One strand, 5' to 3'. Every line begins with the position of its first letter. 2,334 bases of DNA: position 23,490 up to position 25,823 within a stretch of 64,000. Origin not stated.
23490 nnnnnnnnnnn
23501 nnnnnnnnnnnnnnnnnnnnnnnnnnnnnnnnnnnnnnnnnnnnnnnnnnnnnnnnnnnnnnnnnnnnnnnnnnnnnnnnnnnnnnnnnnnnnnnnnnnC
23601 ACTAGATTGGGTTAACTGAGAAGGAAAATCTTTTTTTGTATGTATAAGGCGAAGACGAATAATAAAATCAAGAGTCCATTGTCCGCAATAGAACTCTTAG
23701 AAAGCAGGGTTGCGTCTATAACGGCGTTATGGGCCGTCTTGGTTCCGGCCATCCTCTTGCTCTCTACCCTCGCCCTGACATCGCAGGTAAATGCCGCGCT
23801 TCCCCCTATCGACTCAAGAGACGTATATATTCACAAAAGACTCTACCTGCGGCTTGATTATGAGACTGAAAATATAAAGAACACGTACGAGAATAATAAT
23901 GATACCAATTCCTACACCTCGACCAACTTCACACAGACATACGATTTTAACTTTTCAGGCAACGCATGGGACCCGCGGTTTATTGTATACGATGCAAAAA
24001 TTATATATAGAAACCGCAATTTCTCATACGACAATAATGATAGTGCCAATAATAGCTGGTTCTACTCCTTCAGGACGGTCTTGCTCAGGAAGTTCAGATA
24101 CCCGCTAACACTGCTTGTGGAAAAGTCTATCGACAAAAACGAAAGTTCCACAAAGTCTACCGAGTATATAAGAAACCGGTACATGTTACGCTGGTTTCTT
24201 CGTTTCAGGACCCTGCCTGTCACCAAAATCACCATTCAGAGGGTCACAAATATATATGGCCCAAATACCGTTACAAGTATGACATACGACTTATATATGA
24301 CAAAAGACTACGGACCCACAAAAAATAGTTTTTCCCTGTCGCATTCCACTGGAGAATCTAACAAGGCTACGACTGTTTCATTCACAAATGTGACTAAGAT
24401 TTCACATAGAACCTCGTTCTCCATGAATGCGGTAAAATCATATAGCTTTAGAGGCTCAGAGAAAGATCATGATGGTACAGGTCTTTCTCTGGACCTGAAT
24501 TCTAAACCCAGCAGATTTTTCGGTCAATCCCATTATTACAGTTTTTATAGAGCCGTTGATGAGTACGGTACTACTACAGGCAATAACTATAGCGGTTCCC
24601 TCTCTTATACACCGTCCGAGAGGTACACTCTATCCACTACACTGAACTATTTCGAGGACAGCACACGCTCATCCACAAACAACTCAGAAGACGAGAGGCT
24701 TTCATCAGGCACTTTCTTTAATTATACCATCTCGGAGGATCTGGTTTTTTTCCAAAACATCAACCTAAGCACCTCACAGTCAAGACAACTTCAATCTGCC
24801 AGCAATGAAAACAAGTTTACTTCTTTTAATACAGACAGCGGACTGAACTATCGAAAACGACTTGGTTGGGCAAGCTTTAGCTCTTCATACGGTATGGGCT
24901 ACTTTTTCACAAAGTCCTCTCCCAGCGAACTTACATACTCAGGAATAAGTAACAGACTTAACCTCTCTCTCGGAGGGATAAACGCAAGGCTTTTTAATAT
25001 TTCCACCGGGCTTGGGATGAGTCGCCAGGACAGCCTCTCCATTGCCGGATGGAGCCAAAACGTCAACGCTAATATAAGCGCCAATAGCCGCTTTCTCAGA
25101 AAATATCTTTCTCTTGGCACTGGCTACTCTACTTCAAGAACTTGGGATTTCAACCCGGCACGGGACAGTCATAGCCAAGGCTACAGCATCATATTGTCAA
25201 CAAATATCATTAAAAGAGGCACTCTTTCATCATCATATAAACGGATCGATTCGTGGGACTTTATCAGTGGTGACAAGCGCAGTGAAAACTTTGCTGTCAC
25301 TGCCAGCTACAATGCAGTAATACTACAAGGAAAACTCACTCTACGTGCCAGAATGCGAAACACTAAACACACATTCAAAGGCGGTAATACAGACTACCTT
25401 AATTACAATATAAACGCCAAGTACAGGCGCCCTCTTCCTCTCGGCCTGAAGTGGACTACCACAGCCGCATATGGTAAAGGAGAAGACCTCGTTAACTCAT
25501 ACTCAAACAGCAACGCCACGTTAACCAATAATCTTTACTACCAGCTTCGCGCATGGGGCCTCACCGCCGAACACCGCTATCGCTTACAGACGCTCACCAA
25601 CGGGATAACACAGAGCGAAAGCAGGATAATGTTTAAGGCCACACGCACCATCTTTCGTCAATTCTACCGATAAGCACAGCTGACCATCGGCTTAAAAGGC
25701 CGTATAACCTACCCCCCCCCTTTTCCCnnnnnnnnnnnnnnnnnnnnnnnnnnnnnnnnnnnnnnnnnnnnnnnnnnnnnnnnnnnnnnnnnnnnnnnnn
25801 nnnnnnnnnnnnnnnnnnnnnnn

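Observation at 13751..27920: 14-kb envelope cluster mixing cytochromes, NHL, TMTC/TPR, FGE-domain and spermidine-synthase-like proteins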

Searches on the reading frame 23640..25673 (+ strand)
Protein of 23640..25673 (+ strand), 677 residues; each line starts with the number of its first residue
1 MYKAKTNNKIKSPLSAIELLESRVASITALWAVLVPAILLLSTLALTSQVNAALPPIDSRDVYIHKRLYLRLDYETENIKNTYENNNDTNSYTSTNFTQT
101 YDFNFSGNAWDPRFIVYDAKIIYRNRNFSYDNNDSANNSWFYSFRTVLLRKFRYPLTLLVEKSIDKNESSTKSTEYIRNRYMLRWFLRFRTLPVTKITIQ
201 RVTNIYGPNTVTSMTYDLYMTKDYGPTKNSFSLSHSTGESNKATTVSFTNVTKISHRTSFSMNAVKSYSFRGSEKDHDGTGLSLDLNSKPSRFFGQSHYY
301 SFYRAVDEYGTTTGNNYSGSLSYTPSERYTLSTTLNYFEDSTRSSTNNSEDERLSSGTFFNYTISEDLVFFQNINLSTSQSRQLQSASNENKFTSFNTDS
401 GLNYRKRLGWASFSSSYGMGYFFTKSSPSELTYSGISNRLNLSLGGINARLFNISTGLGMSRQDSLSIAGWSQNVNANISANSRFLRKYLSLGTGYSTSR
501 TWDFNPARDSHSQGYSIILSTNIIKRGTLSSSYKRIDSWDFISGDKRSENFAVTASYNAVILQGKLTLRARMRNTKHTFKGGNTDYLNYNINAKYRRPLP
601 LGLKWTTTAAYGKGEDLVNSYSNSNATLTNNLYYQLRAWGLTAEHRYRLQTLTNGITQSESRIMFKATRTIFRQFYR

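Call 3: search_protein_families(library=pfam, proteins=[window:23640-25673:+], max_evalue=0.01)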
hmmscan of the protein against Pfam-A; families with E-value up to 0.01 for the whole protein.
window:23640-25673:+ (677 aa): 0 families

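Call 4: search_protein_families(library=ncbifam, proteins=[window:23640-25673:+], max_evalue=0.01)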
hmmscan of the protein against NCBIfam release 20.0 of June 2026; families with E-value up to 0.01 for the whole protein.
window:23640-25673:+ (677 aa): 0 families

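Call 31: find_homologous_proteins(query=window:23640-25673:+, max_evalue=0.001)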
Query window:23640-25673:+ (677 aa): 2 proteins with E <= 0.001 among 8000 candidates.
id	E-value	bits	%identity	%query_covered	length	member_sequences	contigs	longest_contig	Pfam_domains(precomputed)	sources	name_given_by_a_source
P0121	0.0e+0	1488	100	100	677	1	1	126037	-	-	-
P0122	1.4e-80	290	30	98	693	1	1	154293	-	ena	-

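Call 42: predict_structure(alignment_id=A2)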
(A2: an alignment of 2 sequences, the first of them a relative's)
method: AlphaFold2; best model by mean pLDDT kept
length: 677 residues; sequences in the alignment: 2
mean_pLDDT: 27.6   pTM: 0.17
mean pLDDT of the five models: 27.6, 27.3, 26.9, 25.8, 24.9
residues with pLDDT >= 90: 0; 70-90: 0; 50-70: 0; < 50: 677
segments of 3 or more residues with pLDDT < 50: 1-677
pLDDT, mean of each block of 10 residues (from residue 1): 35 37 37 38 32 29 27 26 35 26 27 29 27 30 28 29 31 28 24 24 28 28 26 31 29 23 22 26 24 25 27 29 26 25 26 24 27 28 31 28 28 24 21 22 21 20 21 24 28 26 23 25 25 26 29 28 31 32 30 31 27 23 24 26 34 36 31 24
secondary structure, 60 per line:
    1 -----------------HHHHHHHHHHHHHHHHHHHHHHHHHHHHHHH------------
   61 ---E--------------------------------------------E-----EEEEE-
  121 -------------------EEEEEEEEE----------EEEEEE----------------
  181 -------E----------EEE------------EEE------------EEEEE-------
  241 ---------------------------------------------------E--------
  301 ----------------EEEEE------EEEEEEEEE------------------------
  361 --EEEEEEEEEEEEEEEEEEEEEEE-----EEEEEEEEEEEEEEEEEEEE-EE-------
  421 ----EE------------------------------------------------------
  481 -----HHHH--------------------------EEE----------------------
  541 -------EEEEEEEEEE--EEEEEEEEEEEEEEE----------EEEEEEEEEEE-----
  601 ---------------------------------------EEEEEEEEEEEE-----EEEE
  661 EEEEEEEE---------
elements in order: H18-48 E115-119 E140-148 E159-164 E199-201 E214-216 E229-233 E317-321 E328-336 E363-385 E391-410 H486-489 E516-518 E548-557 E560-574 E585-595 E640-651 E657-668
